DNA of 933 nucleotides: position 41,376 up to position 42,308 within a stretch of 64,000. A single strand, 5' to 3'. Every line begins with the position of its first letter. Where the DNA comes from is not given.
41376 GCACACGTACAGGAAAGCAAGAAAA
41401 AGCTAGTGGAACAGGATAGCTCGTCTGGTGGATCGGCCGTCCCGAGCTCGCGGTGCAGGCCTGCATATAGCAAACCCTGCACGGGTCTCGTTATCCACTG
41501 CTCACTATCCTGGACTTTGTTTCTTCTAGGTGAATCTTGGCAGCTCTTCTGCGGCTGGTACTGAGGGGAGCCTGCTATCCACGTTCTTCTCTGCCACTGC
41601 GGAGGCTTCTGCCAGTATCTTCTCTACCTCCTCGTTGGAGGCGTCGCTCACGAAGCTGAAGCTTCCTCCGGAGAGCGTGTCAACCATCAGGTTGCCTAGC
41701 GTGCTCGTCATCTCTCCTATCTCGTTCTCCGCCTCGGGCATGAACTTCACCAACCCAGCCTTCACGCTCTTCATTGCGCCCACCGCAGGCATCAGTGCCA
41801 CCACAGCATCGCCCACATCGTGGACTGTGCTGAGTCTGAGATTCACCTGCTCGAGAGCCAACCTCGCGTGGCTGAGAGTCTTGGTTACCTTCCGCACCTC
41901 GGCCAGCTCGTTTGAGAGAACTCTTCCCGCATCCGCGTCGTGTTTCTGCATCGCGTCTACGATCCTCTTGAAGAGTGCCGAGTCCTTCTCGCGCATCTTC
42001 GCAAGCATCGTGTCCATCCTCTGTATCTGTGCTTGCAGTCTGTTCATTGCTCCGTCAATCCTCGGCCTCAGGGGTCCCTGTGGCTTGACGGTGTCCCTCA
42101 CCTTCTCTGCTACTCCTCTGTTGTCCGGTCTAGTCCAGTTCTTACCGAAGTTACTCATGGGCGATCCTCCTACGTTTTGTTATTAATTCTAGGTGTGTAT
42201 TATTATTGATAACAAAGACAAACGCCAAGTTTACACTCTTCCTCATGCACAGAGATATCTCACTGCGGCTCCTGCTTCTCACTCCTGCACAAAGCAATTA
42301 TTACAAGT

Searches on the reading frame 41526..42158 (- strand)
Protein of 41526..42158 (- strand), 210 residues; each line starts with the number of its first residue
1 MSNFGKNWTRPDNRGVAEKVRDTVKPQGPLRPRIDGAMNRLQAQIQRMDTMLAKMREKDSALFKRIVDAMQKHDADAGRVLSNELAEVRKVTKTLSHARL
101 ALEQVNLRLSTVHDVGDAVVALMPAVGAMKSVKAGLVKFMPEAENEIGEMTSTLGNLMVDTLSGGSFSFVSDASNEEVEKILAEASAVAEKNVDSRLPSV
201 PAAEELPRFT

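Call 28: search_protein_families(library=pfam, proteins=[window:41526-42158:-], max_evalue=0.001)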
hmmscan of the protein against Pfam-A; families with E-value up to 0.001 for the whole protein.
window:41526-42158:- (210 aa): 1 family
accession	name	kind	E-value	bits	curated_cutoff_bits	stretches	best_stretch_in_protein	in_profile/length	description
PF03357.26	Snf7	-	5e-06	26.7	27.3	1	39-204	4-170/171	Snf7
